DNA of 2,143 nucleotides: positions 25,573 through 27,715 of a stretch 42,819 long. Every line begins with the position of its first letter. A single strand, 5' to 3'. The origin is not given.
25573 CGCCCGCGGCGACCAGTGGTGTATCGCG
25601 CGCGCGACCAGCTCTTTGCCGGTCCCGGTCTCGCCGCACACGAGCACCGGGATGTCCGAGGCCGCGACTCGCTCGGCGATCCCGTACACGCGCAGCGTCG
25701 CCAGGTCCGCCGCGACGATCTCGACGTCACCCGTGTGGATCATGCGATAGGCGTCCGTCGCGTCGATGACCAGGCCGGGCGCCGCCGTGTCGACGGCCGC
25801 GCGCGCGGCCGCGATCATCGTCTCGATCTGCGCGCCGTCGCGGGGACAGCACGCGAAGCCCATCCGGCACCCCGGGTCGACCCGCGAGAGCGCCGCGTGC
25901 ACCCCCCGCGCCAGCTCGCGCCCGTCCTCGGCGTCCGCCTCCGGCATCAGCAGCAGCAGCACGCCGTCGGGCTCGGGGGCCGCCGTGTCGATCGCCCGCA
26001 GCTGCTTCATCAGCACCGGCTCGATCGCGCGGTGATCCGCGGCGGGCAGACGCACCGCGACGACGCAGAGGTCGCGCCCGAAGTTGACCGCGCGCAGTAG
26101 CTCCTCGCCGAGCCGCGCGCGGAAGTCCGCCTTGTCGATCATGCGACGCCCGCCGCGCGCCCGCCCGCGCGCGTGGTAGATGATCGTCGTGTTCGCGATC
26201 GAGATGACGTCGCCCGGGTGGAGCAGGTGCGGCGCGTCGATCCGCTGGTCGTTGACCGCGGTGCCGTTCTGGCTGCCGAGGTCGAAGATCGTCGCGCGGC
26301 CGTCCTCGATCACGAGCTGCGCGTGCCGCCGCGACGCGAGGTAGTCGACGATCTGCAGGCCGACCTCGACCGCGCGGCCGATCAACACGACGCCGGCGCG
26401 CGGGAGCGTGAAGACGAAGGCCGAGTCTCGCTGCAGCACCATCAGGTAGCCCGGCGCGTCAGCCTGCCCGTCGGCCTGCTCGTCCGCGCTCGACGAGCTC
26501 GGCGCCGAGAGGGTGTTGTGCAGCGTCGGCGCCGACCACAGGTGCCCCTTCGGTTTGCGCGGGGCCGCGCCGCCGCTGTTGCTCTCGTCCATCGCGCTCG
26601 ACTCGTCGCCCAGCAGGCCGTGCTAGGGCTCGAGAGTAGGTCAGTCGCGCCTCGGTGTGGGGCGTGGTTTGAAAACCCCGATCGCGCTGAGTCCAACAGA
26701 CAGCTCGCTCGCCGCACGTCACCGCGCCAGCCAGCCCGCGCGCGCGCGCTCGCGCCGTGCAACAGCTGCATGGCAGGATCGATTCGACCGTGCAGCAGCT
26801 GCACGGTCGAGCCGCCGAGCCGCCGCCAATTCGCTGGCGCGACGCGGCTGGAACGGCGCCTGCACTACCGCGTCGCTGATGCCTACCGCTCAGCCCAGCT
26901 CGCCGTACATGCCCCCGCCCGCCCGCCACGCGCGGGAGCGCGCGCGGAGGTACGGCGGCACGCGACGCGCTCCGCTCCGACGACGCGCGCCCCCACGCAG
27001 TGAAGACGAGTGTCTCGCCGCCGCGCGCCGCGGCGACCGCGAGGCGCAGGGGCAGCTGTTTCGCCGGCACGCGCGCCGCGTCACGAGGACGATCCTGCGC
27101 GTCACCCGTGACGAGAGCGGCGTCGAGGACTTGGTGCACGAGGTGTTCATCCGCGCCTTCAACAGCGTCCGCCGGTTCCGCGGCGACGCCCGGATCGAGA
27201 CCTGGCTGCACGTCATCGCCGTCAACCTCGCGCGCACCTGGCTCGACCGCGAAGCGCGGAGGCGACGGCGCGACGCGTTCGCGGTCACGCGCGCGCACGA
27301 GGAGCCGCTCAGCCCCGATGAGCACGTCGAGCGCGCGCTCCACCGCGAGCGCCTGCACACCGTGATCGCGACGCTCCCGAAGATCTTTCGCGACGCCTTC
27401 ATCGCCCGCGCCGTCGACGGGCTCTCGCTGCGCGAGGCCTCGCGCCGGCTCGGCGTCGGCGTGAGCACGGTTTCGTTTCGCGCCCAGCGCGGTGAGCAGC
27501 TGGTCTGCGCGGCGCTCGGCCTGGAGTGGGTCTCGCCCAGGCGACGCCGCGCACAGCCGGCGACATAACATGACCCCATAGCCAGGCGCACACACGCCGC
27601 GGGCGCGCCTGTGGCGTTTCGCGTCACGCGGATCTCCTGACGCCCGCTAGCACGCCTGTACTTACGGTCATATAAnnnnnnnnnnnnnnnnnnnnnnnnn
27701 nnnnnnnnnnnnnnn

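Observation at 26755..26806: Duplicated palindromic element in the divergent promoter between the FHA-sigma54 activator and the ECF sigma factor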

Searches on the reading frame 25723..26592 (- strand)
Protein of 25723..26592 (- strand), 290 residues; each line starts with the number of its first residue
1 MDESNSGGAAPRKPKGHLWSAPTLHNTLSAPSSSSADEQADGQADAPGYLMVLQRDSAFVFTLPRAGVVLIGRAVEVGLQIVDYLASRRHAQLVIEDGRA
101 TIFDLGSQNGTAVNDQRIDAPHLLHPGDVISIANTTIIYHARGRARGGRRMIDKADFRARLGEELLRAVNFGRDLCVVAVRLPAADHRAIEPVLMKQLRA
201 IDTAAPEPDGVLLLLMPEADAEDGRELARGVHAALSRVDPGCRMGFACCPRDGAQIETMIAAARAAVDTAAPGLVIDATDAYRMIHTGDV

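Call 52: find_homologous_proteins(query=window:25723-26592:-, max_evalue=1e-8)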
Query window:25723-26592:- (290 aa): 3 proteins with E <= 1e-8 among 8000 candidates.
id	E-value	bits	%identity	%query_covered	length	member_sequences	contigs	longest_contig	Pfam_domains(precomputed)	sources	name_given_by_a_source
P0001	1.3e-172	591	94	100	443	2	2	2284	PF00158.33,PF00498.32,PF16697.11,PF14532.13,PF07728.21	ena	-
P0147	1.2e-12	66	30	71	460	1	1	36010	PF00158.33,PF00498.32,PF16697.11,PF14532.13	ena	-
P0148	4.4e-9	54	27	67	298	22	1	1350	PF00498.32,PF16697.11,PF00990.27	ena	-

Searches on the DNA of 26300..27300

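Call 57: search_rna_families(source=window, start=26300, end=27300, threshold=evalue, max_evalue=1)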
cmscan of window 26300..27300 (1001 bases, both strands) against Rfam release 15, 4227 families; matches with E-value up to 1: 1.
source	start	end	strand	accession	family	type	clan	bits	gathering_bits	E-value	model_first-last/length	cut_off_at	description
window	27004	27061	+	RF02421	Bp1_684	Gene; sRNA;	-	16.1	44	0.91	1-113/113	no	Burkholderia sRNA Bp1_Cand684_SIPHT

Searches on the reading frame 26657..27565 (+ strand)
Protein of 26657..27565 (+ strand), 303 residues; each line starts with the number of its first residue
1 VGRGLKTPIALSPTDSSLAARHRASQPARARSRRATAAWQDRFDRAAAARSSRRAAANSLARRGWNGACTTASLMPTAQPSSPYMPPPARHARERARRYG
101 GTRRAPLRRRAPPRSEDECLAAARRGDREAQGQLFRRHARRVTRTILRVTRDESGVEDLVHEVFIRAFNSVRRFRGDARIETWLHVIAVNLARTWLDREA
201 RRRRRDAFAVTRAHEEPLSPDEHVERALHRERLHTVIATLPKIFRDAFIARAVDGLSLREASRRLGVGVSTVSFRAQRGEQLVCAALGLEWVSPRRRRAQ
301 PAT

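Call 7: search_protein_families(library=pfam, proteins=[window:26657-27565:+], max_evalue=0.001)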
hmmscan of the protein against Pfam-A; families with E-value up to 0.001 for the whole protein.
window:26657-27565:+ (303 aa): 2 families
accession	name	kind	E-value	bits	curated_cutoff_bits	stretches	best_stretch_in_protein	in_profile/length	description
PF04542.20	Sigma70_r2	-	6.4e-14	51.9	24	1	134-202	1-71/71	Sigma-70 region 2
PF08281.18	Sigma70_r4_2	-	6.4e-10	39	25.7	1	230-280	1-51/54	Sigma-70, region 4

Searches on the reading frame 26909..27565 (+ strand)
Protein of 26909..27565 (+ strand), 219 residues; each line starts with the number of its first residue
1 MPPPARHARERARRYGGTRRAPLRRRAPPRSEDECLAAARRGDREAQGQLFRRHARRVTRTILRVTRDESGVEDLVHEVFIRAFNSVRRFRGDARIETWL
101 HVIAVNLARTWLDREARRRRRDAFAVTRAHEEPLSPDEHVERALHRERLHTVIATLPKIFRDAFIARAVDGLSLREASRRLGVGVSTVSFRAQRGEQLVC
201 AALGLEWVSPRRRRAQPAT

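Call 19: find_homologous_proteins(query=window:26909-27565:+, max_evalue=0.00001)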
Query window:26909-27565:+ (219 aa): 26 proteins with E <= 0.00001 among 8000 candidates.
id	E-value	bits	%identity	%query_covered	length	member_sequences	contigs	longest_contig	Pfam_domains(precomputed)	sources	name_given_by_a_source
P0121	8.9e-85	302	99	66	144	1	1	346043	PF04542.21,PF08281.19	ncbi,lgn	-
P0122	1.6e-62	229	61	90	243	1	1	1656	PF07638.18,PF04542.21,PF08281.19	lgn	-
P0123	2.8e-15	75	35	71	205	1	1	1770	PF04545.23,PF04542.21,PF08281.19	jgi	jgi:RNA polymerase sigma-70 factor (ECF subfamily)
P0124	2.9e-12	65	32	75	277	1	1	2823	PF13490.12,PF07638.18,PF04545.23,PF04542.21,PF08281.19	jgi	jgi:RNA polymerase sigma-70 factor (ECF subfamily)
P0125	5.5e-11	61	28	79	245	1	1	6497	PF04545.23,PF04542.21,PF08281.19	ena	-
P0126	7.5e-11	60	32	73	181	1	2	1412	PF04545.23,PF04542.21,PF08281.19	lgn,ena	-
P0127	2.1e-10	59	42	41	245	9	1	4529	PF04542.21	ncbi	-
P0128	3.3e-10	58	36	77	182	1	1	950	PF04545.23,PF04542.21,PF08281.19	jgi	jgi:RNA polymerase sigma-70 factor, ECF subfamily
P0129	3.9e-10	58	33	74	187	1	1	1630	PF04545.23,PF04542.21,PF08281.19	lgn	-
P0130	1.2e-9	56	30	74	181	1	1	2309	PF04545.23,PF04542.21,PF08281.19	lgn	-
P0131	2.3e-9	55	34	68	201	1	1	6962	PF04545.23,PF04542.21,PF08281.19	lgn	-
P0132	2.9e-9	55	31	74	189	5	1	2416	PF07638.18,PF04545.23,PF04542.21,PF08281.19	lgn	-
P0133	3.4e-9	55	45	34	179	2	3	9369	PF04545.23,PF04542.21,PF08281.19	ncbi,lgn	-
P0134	3.9e-9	55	30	78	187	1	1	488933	PF04542.21,PF08281.19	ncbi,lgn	ncbi:MAG: RNA polymerase sigma factor [Myxococcota bacterium]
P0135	1.4e-8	53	32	72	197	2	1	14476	PF04542.21,PF08281.19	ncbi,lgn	-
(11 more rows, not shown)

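Call 20: find_encoding_contigs(protein=P0122, flank=10000, max_places=4)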
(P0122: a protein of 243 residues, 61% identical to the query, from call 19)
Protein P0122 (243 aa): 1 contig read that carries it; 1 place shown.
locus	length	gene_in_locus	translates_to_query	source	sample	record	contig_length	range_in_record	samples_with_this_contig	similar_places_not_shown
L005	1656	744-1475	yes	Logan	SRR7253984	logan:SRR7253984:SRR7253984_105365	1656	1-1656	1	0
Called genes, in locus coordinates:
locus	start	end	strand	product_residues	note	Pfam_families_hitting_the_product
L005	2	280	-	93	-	?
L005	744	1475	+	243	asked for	PF07638:Sigma70_ECF (faint), PF04542:Sigma70_r2, PF08281:Sigma70_r4_2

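Call 21: find_encoding_contigs(protein=P0121, flank=10000, max_places=4)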
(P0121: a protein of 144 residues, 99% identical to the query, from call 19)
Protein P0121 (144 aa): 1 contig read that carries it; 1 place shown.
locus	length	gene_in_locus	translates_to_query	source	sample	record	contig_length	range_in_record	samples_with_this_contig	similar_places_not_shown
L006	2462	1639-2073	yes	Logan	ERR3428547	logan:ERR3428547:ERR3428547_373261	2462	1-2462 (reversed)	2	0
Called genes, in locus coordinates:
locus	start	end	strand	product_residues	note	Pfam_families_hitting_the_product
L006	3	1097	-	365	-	?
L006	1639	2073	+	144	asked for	PF04542:Sigma70_r2 (weak), PF08281:Sigma70_r4_2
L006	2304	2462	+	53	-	?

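Call 42: search_protein_families(library=ncbifam, proteins=[window:26909-27565:+], max_evalue=0.01)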
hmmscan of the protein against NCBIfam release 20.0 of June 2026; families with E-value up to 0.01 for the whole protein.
window:26909-27565:+ (219 aa): 80 families (the best 25 are shown)
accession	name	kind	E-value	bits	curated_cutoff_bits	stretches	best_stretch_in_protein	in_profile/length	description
NF008888.0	PRK11922.1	equivalog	1.8e-28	99.7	204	1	29-200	13-193/231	RNA polymerase sigma factor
NF007225.0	PRK09643.1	equivalog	2.6e-25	89.3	190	1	30-203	12-182/204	RNA polymerase sigma factor SigM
TIGR02937.1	sigma70-ECF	superfamily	5.9e-25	87.8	42.9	1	45-195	1-157/165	sigma-70 family RNA polymerase sigma factor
NF009166.1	PRK12513.1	equivalog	1.3e-22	80.5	206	1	31-191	8-174/193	RNA polymerase sigma factor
TIGR02939.1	RpoE_Sigma70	equivalog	6.4e-22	78.5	236.15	1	37-196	12-179/190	RNA polymerase sigma factor RpoE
NF004113.0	PRK05602.1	equivalog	3.4e-20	72.6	208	1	11-189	10-187/211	RNA polymerase sigma factor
NF007223.0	PRK09641.1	equivalog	4.4e-20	72.3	209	1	37-199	10-180/187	RNA polymerase sigma factor SigW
NF007229.0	PRK09647.1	equivalog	9.3e-19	67.6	265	1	46-203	45-202/220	RNA polymerase sigma factor SigE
NF009171.0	PRK12518.1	equivalog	1.1e-18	67.8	208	1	31-191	13-172/191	RNA polymerase sigma factor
NF009168.0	PRK12515.1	subfamily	1.8e-18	66.7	236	1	31-191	8-167/189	RNA polymerase sigma factor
NF007216.0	PRK09638.1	equivalog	5.5e-18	65.4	194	1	32-197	5-168/180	RNA polymerase sigma factor SigY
TIGR02959.1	SigZ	equivalog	3.2e-16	59.6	168.65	1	56-197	6-142/170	RNA polymerase sigma factor SigZ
TIGR02985.1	Sig70_bacteroi1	subfamily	3.8e-16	59.7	126.4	1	48-195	4-154/162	RNA polymerase sigma-70 factor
NF009176.0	PRK12524.1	equivalog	4.5e-16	59.2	264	1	34-203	14-184/196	RNA polymerase sigma factor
TIGR02948.1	SigW_bacill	equivalog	4.7e-16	59.4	243.1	1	38-197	11-178/187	RNA polymerase sigma factor SigW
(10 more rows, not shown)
